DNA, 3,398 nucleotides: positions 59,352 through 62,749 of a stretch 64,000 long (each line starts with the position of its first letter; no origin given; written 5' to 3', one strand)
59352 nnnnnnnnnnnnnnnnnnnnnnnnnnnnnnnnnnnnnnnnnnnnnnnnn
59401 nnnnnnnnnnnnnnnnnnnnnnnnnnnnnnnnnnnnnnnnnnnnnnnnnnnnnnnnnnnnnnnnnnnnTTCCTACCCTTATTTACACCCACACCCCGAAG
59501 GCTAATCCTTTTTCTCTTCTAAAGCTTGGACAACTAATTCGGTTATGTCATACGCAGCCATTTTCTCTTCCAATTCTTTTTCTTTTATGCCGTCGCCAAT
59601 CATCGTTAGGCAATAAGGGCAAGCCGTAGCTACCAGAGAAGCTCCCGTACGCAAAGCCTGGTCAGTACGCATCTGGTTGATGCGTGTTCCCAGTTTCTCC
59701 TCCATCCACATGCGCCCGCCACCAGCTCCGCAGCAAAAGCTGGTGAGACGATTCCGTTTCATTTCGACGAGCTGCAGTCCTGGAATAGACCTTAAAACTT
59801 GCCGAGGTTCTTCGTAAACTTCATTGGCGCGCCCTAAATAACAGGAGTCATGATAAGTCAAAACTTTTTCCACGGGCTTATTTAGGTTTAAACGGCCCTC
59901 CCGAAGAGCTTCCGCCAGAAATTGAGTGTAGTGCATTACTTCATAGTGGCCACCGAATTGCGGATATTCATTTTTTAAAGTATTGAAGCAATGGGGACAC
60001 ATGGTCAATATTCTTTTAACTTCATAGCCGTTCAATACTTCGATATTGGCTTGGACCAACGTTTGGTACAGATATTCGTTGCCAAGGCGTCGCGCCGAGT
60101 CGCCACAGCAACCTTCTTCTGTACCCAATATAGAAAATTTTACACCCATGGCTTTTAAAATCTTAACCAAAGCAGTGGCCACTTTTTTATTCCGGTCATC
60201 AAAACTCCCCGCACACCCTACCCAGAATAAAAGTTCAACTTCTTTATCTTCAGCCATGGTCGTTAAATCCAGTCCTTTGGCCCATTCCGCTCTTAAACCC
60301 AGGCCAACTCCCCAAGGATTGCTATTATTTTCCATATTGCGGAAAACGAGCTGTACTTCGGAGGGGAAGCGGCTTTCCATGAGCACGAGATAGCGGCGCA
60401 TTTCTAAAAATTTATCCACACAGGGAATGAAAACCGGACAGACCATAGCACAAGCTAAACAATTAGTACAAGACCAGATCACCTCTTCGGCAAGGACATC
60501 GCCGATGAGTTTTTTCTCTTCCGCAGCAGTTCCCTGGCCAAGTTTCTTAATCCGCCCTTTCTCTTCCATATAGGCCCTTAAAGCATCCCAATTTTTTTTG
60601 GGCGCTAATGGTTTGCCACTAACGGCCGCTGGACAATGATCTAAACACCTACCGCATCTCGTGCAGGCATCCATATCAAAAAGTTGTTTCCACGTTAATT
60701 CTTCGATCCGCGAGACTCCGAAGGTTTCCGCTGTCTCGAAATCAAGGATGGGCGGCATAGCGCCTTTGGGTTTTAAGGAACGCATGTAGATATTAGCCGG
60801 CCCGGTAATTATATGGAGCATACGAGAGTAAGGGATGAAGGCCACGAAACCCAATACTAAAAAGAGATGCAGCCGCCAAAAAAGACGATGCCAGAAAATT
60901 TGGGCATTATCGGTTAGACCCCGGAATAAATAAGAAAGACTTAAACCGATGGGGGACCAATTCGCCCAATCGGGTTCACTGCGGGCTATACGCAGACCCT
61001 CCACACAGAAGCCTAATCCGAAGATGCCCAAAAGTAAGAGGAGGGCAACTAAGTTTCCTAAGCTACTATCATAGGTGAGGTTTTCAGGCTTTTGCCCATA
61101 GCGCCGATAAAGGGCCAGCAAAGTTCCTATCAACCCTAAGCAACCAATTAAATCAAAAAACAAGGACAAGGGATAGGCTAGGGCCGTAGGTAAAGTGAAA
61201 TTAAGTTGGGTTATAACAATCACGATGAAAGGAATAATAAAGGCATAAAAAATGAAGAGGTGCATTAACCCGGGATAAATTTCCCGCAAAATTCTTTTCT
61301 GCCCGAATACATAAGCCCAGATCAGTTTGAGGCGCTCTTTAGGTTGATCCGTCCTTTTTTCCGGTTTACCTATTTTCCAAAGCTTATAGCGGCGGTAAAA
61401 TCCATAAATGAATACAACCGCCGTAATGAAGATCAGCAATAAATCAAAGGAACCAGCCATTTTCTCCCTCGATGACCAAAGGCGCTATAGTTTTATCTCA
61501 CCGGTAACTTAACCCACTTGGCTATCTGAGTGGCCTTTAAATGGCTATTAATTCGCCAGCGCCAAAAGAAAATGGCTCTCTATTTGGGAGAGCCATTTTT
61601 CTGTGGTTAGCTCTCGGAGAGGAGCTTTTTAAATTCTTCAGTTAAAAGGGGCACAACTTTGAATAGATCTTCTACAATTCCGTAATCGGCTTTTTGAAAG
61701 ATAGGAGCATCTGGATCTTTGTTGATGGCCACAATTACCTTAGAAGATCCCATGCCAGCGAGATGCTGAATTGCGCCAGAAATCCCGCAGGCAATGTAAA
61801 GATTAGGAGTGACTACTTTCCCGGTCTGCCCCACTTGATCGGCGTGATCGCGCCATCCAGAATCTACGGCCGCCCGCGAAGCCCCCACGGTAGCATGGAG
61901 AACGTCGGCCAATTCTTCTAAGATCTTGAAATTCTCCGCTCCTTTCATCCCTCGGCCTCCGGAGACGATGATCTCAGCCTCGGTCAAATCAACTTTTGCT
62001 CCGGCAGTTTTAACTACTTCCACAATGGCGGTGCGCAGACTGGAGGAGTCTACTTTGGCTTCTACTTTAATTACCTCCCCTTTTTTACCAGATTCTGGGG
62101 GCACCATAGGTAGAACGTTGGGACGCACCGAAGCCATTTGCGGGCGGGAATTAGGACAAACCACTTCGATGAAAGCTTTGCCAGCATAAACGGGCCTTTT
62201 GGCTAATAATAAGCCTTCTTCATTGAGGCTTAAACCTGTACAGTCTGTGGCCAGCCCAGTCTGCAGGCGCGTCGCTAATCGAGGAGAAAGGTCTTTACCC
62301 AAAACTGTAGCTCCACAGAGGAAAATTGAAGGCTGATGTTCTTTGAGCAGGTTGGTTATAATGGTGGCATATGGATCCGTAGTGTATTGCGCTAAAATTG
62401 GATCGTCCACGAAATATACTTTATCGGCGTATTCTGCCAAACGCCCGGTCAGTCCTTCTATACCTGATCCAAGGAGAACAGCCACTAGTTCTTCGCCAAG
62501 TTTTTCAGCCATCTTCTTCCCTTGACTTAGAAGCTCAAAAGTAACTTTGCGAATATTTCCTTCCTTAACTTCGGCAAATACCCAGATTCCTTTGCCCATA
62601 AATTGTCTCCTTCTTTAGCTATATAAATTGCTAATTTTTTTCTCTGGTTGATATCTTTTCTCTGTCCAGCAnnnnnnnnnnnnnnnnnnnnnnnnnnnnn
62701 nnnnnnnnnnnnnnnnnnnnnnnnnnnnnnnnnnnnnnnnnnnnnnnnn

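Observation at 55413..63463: Two EtfAB pairs flanking a fused cytochrome-b/HdrD-like FeS oxidoreductase plus a membrane-anchored heptaheme cytochrome c: Tmc/Hmc-like transmembrane conduit wired to beta-oxidation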

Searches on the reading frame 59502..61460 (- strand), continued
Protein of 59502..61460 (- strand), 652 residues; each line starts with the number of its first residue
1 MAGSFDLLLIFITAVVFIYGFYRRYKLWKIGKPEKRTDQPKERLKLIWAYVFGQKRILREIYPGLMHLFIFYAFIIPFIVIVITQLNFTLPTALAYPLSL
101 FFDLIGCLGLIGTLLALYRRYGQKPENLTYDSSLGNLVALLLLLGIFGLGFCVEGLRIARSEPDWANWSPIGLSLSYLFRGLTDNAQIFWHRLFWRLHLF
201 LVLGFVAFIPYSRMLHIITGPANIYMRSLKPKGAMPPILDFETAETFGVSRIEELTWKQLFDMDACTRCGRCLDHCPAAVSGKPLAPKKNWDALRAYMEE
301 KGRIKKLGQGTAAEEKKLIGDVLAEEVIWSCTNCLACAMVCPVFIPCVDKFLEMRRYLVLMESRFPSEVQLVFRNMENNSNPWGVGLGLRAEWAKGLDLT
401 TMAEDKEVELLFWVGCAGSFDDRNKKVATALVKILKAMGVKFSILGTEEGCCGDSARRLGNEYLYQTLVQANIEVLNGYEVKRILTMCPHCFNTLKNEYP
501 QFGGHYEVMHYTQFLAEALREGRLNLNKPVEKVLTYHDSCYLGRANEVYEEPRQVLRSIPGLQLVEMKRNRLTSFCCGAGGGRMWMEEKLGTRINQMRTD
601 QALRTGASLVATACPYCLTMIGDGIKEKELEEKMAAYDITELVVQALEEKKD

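Call 30: search_solved_structures(query=window:59502-61460:-, max_evalue=0.001, show_alignments=1)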
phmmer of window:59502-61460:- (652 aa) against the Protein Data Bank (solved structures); distinct sequences matched with E-value up to 0.001: 6.
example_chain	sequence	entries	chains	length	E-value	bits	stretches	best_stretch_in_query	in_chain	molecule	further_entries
9ojn_A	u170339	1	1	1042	1.8e-115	390.1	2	299-650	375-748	Iron-sulfur-binding reductase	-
9sfi_C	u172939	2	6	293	1.2e-05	27.3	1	495-634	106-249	H(2)/formate:CoB-CoM heterodisulfide,ferredoxin reductase subunit B2 | Heterodisulfide reductase subunit B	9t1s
2bs2_B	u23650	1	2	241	0.00013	23.8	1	250-360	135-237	QUINOL-FUMARATE REDUCTASE IRON-SULFUR SUBUNIT B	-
1e7p_B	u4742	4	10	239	0.00016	23.5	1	250-359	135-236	Fumarate reductase iron-sulfur subunit | FUMARATE REDUCTASE IRON-SULFUR PROTEIN | QUINOL-FUMARATE REDUCTASE IRON-SULFUR SUBUNIT B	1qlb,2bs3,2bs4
5odc_B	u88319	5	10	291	0.00087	21.1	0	573-633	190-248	Heterodisulfide reductase, subunit B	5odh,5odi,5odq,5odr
8rvv_B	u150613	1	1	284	0.00094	21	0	494-635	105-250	H(2):CoB-CoM heterodisulfide,ferredoxin reductase subunit B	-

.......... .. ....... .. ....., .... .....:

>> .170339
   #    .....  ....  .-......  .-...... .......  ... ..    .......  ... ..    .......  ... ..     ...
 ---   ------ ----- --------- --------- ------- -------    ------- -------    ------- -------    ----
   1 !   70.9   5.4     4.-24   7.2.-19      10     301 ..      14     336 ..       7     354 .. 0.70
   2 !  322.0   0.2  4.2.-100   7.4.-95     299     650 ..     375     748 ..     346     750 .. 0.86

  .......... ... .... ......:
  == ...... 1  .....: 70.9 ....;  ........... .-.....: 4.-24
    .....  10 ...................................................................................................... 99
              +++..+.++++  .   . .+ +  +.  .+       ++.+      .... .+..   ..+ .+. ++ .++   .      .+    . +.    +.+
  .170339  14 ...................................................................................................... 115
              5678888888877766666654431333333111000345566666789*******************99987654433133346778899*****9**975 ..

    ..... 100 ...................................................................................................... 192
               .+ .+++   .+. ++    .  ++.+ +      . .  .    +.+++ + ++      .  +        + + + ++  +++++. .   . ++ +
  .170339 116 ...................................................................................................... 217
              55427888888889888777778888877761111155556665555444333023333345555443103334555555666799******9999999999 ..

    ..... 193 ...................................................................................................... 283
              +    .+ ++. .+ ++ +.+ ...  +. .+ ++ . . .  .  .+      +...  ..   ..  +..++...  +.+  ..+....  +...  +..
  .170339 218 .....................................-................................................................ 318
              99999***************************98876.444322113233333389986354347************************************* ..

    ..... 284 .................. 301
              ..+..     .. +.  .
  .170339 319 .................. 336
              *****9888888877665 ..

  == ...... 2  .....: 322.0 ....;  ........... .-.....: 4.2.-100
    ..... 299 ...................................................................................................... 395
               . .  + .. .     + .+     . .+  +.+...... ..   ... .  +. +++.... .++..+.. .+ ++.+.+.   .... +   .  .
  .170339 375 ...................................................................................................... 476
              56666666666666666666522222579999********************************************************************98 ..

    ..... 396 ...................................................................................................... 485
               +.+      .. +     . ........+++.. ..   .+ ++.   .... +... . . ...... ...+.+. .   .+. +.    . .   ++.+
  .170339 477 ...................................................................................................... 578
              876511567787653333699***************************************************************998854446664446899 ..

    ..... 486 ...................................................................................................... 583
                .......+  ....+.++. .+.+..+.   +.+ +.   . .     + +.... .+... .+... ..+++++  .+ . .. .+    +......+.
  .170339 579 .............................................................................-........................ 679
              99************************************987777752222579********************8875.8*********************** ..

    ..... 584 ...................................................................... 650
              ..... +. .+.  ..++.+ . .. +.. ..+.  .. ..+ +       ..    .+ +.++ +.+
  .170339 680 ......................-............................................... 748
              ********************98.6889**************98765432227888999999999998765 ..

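Call 40: find_related_loci(query=A2, collection=metagenome_contigs, flank=4000)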
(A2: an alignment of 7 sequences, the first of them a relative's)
Query A2 (696 aa) in metagenome_contigs; peptide patterns used: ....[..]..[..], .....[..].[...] (x = any residue, [..] = any of these).
600 stretches matched a pattern (row limit reached: there are more); 567 encode a relative of the query (tblastn E <= 1e-3); the best 80 are kept; 80 distinct loci.
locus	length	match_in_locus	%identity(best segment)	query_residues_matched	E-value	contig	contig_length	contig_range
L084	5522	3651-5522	63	41-680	0e+0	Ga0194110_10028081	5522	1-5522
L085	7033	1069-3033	59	30-696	0e+0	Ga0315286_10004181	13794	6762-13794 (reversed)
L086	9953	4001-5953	61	30-692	0e+0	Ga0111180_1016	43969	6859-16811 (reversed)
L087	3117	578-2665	50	1-685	0e+0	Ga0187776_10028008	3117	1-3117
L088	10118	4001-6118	48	1-694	0e+0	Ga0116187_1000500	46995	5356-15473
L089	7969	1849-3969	47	14-694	0e+0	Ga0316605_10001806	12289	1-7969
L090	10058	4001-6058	48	14-688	0e+0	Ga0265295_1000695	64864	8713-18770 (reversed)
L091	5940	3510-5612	48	11-691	0e+0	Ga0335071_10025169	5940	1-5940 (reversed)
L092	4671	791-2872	47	12-687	0e+0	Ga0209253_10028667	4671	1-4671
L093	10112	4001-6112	46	14-685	0e+0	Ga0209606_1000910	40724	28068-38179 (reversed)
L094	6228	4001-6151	45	14-694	0e+0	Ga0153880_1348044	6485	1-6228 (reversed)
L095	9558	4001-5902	48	32-685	0e+0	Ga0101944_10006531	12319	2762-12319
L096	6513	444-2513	45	12-682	0e+0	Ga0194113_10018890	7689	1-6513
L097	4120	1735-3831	45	2-682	0e+0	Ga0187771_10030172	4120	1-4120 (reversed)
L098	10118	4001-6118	44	1-686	0e+0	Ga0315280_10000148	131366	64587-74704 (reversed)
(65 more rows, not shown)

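Call 63: search_protein_families(library=pfam, proteins=[L095:38-1273:+, L095:6972-7550:-, L095:7576-9492:+], max_evalue=0.00001)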
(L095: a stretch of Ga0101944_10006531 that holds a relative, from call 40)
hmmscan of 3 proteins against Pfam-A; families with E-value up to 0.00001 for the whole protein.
L095:38-1273:+ (411 aa): 9 families
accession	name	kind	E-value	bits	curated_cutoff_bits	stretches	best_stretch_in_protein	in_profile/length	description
PF00158.32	Sigma54_activat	-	4.3e-72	241.7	20.2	1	94-261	1-168/168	Sigma-54 interaction domain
PF25601.1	AAA_lid_14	-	1.9e-27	95.4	27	1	266-346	1-80/87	AAA+ ATPase lid domain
PF14532.12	Sigma54_activ_2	-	6e-22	78.8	25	1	95-265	1-138/138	Sigma-54 interaction domain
PF00072.30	Response_reg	-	3.1e-14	53.5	30.2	1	1-66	46-111/111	Response regulator receiver domain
PF02954.25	HTH_8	-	1.1e-10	41.5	22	1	366-405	2-41/42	Bacterial regulatory protein, Fis family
PF07728.20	AAA_5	-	5.2e-09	36.7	22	1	118-252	2-136/139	AAA domain (dynein-related subfamily)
PF07724.20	AAA_2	-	4.6e-07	30.5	27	1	116-247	4-136/166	AAA domain (Cdc48 subfamily)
PF01078.27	Mg_chelatase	-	7.8e-07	29.1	20.3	0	174-236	94-158/207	Magnesium chelatase, subunit ChlI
PF13191.12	AAA_16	-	8.9e-06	26.7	32.6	0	95-185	3-92/167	AAA ATPase domain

L095:6972-7550:- (192 aa): 0 families

L095:7576-9492:+ (638 aa): 2 families
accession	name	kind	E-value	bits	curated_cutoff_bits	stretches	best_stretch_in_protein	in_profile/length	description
PF01314.23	AFOR_C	-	9.8e-106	354.6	27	1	220-624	3-385/385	Aldehyde ferredoxin oxidoreductase, domains 2 & 3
PF02730.20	AFOR_N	-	1.1e-78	264.1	29.8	1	8-205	3-199/199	Aldehyde ferredoxin oxidoreductase, N-terminal domain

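Call 74: find_homologous_proteins(query=L090:4001-6058:+, max_evalue=1e-50)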
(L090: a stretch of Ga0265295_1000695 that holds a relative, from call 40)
Query L090:4001-6058:+ (686 aa): 6057 proteins with E <= 1e-50 among 8000 candidates; the best 120 are listed.
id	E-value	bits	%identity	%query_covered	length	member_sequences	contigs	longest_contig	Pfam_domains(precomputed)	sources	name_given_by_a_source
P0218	0.0e+0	1626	100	100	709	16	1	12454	PF02665.20,PF12797.13,PF12837.13,PF13484.12,PF12838.13,PF02754.22,PF13237.12,PF13183.12,PF13187.12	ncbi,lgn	-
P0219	0.0e+0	1506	92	100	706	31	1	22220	PF02665.20,PF12797.13,PF12838.13,PF13534.12,PF02754.22,PF13237.12,PF13183.12,PF13187.12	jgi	jgi:Fe-S oxidoreductase/nitrate reductase gamma subunit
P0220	0.0e+0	1432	87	100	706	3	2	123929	PF12797.13,PF12838.13,PF13534.12,PF02754.22,PF13237.12,PF13183.12,PF13187.12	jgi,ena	-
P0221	0.0e+0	1279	77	100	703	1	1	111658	PF02665.20,PF12797.13,PF12838.13,PF13534.12,PF02754.22,PF13237.12,PF13183.12,PF13187.12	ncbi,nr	ncbi:MAG: 4Fe-4S dicluster domain-containing protein [Deltaproteobacteria bacterium]|nr:4Fe-4S diclu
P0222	0.0e+0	1274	78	100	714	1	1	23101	PF02665.20,PF12797.13,PF12837.13,PF00037.33,PF13484.12,PF12838.13,PF02754.22,PF13237.12,PF13183.12,PF13187.12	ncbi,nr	ncbi:MAG: (Fe-S)-binding protein [Deltaproteobacteria bacterium]|nr:(Fe-S)-binding protein [Deltapro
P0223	0.0e+0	1253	75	100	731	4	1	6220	PF02665.20,PF12797.13,PF12838.13,PF13534.12,PF02754.22,PF13237.12,PF13183.12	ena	-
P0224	0.0e+0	1249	75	100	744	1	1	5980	PF02665.20,PF12797.13,PF12838.13,PF13534.12,PF02754.22,PF13237.12,PF13183.12,PF13187.12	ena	-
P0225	0.0e+0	1249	75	100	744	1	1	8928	PF02665.20,PF12797.13,PF12838.13,PF13534.12,PF02754.22,PF13237.12,PF13183.12,PF13187.12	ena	-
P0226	0.0e+0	1248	75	100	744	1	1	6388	PF02665.20,PF12797.13,PF12838.13,PF13534.12,PF02754.22,PF13237.12,PF13183.12,PF13187.12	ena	-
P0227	0.0e+0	1248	75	100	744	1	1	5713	PF02665.20,PF12797.13,PF12838.13,PF13534.12,PF02754.22,PF13237.12,PF13183.12,PF13187.12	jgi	jgi:Fe-S oxidoreductase/nitrate reductase gamma subunit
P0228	0.0e+0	1247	75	100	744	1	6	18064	PF02665.20,PF12797.13,PF12838.13,PF13534.12,PF02754.22,PF13237.12,PF13183.12,PF13187.12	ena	-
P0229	0.0e+0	1247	75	100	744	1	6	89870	PF02665.20,PF12797.13,PF12838.13,PF02754.22,PF13237.12,PF13183.12,PF13187.12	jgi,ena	jgi:Fe-S oxidoreductase/nitrate reductase gamma subunit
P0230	0.0e+0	1245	75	100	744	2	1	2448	PF02665.20,PF12797.13,PF12838.13,PF13534.12,PF02754.22,PF13237.12,PF13183.12,PF13187.12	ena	-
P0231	0.0e+0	1244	75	100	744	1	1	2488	PF02665.20,PF12797.13,PF12838.13,PF13534.12,PF02754.22,PF13237.12,PF13183.12,PF13187.12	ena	-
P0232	0.0e+0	1242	74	100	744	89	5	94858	PF02665.20,PF12797.13,PF12838.13,PF13534.12,PF02754.22,PF13237.12,PF13183.12,PF13187.12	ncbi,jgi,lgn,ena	-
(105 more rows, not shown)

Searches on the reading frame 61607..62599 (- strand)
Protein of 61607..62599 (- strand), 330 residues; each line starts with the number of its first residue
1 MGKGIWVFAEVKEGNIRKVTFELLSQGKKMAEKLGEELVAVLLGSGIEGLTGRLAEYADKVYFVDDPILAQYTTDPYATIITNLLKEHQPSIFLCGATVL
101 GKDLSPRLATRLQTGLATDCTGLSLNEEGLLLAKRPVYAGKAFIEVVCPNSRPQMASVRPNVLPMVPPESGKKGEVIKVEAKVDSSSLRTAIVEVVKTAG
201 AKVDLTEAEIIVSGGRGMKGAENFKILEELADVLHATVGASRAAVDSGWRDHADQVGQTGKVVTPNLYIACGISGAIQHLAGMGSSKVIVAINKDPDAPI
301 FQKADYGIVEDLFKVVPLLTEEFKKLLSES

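Call 3: search_protein_families(library=pfam, proteins=[window:61607-62599:-], max_evalue=0.01)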
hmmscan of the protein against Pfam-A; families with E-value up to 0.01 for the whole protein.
window:61607-62599:- (330 aa): 2 families
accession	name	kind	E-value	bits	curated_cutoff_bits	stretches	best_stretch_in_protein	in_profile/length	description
PF01012.27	ETF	-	1.6e-50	171.9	26.7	1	5-182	1-179/181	Electron transfer flavoprotein domain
PF00766.25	ETF_alpha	-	3.1e-38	130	27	1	204-283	1-80/81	Electron transfer flavoprotein FAD-binding domain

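Call 4: search_protein_families(library=ncbifam, proteins=[window:61607-62599:-], max_evalue=0.01)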
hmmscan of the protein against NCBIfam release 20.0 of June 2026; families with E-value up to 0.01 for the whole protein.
window:61607-62599:- (330 aa): 5 families
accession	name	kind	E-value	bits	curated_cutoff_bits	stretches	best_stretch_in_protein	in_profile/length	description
NF042970.1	AcrlCoAredClosAcrA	equivalog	4.5e-101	338.5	600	2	133-325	162-359/360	acryloyl-CoA reductase electron transfer subunit beta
NF038209.1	mft_etfA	equivalog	1.3e-46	159.3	240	1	40-320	27-299/303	mycofactocin-associated electron transfer flavoprotein alpha subunit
NF008884.0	PRK11916.1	equivalog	1.4e-43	149.4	528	1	55-323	45-310/312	electron transfer flavoprotein subunit alpha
NF002889.0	PRK03363.1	equivalog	3e-37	128.6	549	1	58-322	49-310/313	electron transfer flavoprotein subunit alpha/FixB family protein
NF051845.1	EtFlavAlphaProt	equivalog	4.4e-35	121.4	600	1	5-321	93-397/406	electron transfer flavoprotein subunit alpha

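Call 78: search_solved_structures(query=window:61607-62599:-, max_evalue=1e-10)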
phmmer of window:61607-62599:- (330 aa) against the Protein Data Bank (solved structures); distinct sequences matched with E-value up to 1e-10: 15.
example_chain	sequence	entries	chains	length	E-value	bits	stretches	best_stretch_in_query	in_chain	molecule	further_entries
6fah_A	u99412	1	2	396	3e-104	352.1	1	1-326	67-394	Caffeyl-CoA reductase-Etf complex subunit CarE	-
5ol2_A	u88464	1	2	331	7.5e-87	294.9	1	5-322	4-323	Electron transfer flavoprotein large subunit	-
4kpu_A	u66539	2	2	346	1.9e-82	280.5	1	3-325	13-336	Electron transfer flavoprotein alpha subunit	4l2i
7koe_B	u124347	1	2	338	9.7e-80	271.6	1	4-330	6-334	Electron transfer flavoprotein, alpha subunit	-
7qh2_A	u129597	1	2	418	7.5e-66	225.9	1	3-319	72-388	Lactate dehydrogenase (NAD(+),ferredoxin) subunit LctC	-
1t9g_R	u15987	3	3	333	3e-57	197.7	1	31-325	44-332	Electron transfer flavoprotein alpha-subunit, mitochondrial | Electron transfer flavoprotein alpha-subunit, mitochondrial precursor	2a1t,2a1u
1efv_A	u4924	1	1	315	3.2e-57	197.6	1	31-325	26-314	ELECTRON TRANSFER FLAVOPROTEIN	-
1efp_A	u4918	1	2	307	1.9e-50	175.4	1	43-321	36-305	PROTEIN (ELECTRON TRANSFER FLAVOPROTEIN)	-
5ow0_A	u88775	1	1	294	2.7e-40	142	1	60-324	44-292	Electron transfer flavoprotein, alpha subunit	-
1o94_D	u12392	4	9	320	4.2e-39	138.1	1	5-317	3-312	ELECTRON TRANSFER FLAVOPROTEIN ALPHA-SUBUNIT | ELECTRON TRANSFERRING FLAVOPROTEIN ALPHA-SUBUNIT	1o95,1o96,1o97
3clu_D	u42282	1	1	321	1e-38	136.8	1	5-317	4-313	Electron transfer flavoprotein subunit alpha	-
3clt_D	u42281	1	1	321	1.9e-38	135.9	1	5-317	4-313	Electron transfer flavoprotein subunit alpha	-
3clr_D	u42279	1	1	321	2.7e-38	135.5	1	5-317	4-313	Electron transfer flavoprotein subunit alpha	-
3cls_D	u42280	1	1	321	4.4e-38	134.7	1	5-317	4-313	Electron transfer flavoprotein subunit alpha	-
3ih5_A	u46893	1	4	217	2.2e-32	116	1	4-183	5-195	Electron transfer flavoprotein alpha-subunit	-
